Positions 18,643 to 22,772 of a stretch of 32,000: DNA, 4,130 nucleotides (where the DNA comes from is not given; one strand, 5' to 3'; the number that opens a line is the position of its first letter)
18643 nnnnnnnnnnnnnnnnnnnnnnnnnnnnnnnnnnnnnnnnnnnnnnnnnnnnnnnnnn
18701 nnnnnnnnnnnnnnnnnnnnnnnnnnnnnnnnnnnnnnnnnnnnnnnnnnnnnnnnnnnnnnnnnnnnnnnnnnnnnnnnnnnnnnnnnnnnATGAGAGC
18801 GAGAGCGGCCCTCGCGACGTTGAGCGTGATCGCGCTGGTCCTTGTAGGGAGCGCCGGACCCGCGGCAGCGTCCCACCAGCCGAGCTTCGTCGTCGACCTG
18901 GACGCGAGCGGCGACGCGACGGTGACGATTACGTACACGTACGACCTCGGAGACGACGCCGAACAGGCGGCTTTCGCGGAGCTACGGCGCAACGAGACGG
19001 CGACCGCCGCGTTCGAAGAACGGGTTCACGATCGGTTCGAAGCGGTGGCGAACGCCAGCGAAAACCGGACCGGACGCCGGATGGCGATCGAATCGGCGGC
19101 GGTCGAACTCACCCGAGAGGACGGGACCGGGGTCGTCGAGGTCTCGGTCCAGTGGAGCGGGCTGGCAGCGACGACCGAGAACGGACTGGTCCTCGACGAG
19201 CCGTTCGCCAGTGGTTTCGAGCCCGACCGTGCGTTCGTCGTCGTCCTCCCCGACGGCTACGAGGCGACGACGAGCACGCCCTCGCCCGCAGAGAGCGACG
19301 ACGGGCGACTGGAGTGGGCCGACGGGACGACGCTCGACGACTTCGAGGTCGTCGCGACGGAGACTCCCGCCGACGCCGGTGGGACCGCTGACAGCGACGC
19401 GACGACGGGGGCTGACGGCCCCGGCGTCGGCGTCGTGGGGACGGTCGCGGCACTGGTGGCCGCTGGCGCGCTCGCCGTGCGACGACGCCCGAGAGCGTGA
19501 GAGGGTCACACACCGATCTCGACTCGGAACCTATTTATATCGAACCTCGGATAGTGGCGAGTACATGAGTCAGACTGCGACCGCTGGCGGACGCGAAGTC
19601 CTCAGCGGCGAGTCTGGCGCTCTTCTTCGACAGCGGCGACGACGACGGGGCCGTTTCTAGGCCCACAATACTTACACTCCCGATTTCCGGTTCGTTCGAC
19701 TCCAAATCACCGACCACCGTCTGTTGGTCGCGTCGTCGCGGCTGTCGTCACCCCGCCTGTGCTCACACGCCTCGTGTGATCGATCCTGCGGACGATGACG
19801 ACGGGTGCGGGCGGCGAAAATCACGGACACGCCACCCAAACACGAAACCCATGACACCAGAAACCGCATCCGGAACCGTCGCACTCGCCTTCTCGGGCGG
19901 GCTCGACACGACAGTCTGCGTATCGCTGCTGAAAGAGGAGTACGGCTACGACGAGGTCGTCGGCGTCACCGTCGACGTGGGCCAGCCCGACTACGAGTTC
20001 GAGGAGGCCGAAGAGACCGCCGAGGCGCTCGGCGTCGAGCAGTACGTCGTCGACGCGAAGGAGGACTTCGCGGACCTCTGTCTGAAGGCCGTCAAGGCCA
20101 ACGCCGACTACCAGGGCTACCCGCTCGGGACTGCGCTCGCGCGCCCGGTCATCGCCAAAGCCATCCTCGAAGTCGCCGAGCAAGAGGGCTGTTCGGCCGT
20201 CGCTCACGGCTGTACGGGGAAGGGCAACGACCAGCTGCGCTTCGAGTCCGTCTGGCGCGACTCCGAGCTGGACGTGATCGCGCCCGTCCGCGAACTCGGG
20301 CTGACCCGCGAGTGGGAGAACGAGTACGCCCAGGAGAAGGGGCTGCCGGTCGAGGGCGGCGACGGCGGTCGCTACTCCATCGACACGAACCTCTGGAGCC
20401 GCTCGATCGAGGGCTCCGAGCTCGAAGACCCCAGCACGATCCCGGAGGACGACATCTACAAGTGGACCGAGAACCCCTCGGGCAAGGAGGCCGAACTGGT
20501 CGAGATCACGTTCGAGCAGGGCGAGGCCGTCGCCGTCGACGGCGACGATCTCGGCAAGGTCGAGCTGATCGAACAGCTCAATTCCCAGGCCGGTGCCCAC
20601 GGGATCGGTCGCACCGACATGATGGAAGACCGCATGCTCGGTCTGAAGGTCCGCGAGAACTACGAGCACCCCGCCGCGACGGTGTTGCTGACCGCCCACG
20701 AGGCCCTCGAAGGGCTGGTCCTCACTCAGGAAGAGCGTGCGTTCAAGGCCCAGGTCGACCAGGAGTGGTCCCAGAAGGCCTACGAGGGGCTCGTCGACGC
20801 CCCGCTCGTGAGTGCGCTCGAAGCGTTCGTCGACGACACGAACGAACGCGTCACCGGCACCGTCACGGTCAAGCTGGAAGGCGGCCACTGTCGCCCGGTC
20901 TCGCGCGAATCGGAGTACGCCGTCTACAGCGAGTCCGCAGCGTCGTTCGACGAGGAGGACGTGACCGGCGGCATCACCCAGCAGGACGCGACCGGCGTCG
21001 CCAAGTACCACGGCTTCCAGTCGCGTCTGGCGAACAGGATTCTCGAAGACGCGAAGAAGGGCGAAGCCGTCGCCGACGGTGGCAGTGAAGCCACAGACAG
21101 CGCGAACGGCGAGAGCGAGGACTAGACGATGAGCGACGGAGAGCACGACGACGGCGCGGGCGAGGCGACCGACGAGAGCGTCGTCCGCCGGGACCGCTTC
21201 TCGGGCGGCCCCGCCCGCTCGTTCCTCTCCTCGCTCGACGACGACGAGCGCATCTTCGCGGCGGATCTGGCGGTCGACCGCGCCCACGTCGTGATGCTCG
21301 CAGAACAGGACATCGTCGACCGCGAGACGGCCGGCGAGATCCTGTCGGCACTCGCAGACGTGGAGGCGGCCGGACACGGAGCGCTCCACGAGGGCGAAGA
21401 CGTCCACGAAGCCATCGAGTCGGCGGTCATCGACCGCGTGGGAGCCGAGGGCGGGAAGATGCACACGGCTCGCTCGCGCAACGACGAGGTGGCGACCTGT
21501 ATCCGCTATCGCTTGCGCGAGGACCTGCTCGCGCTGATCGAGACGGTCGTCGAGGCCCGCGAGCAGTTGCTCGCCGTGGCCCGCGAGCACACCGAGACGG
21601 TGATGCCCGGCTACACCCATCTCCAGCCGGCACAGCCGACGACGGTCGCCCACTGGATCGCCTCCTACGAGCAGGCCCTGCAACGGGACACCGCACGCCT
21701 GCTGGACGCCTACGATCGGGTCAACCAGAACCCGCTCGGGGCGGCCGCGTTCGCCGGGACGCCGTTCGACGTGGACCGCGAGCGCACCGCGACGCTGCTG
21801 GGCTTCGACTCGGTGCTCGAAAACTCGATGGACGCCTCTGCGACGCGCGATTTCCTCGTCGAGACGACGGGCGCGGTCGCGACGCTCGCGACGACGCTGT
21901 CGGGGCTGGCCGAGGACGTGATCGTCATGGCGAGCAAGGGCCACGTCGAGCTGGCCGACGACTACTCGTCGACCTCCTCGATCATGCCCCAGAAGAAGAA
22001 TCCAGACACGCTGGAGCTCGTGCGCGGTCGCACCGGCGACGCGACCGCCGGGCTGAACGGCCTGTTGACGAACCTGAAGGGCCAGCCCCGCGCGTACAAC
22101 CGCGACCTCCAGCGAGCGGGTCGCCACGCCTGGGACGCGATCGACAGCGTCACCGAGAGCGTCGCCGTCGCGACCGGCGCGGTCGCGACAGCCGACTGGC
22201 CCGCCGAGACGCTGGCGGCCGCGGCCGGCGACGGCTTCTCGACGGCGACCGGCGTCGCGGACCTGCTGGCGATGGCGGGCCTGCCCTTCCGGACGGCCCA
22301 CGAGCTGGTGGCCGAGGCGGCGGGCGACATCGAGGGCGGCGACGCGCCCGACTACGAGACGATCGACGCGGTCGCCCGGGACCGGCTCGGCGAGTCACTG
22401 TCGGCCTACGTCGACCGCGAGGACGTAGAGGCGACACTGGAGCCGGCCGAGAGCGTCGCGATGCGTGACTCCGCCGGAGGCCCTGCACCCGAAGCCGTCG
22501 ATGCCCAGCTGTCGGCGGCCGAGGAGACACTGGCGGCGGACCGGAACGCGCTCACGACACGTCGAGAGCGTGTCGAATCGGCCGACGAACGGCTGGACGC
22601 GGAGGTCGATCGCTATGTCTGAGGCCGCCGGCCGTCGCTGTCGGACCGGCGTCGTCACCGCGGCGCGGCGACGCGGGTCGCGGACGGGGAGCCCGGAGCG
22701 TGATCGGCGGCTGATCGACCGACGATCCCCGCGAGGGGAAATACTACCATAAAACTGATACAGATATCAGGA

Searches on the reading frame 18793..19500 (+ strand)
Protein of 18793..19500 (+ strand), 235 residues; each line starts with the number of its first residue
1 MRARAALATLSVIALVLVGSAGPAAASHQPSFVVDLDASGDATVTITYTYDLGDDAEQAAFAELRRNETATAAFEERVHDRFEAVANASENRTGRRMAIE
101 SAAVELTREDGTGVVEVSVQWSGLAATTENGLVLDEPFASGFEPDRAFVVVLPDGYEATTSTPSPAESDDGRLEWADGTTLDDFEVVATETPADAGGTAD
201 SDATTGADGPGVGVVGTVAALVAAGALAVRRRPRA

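Call 6: search_protein_families(library=pfam, proteins=[window:18793-19500:+], max_evalue=0.01)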
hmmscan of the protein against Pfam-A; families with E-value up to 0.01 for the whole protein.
window:18793-19500:+ (235 aa): 2 families
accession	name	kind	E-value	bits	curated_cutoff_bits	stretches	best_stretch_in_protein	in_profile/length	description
PF24036.1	DUF7345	-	6.8e-23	81.7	27.5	1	34-156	2-132/132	Domain of unknown function (DUF7345)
PF16238.11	DUF4897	-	0.0015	18.9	28.6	1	65-179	32-147/157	Domain of unknown function (DUF4897)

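Call 7: search_protein_families(library=ncbifam, proteins=[window:18793-19500:+], max_evalue=0.01)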
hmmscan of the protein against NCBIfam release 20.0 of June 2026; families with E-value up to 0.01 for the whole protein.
window:18793-19500:+ (235 aa): 4 families
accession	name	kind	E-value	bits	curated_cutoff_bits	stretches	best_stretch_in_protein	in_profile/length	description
TIGR04126.1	PGF_CTERM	domain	6.9e-07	28.8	24.5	1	205-232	1-28/28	PGF-CTERM sorting domain-containing protein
NF041335.1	surf_glcprot_Halo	equivalog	1.9e-05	23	1100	1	155-231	787-861/862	ArtA-dependent S-layer glycoprotein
TIGR04281.1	peripla_PGF_1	equivalog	8.1e-05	21.9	325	1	189-232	286-330/330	PGF-CTERM-anchored ABC transporter substrate-binding protein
TIGR04216.1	halo_surf_glyco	exception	0.0007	17.9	400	1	182-231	734-783/784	HVO_2072 family ArtA-dependent S-layer glycoprotein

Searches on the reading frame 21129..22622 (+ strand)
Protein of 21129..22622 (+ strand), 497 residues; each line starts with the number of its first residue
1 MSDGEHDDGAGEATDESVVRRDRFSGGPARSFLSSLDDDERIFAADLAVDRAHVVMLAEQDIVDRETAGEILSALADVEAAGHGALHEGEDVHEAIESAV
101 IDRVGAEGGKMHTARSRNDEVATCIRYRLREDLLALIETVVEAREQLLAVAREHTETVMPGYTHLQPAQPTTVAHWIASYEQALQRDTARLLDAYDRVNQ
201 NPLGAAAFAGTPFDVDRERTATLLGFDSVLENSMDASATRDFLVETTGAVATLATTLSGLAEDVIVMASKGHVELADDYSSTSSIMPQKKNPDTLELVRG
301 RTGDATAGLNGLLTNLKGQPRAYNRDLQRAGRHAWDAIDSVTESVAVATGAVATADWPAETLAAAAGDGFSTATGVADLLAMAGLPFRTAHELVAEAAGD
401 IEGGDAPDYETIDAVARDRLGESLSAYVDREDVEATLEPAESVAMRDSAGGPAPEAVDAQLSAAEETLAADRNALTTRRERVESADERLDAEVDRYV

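Call 6: search_protein_families(library=pfam, proteins=[window:21129-22622:+], max_evalue=0.01)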
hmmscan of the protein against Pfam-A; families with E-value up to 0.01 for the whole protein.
window:21129-22622:+ (497 aa): 2 families
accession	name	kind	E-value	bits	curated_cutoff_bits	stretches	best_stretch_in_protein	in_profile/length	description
PF00206.25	Lyase_1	-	5.6e-57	193.9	27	1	88-302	75-307/312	Lyase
PF14698.11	ASL_C2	-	1.7e-10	41.7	27.3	1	370-444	1-69/69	Argininosuccinate lyase C-terminal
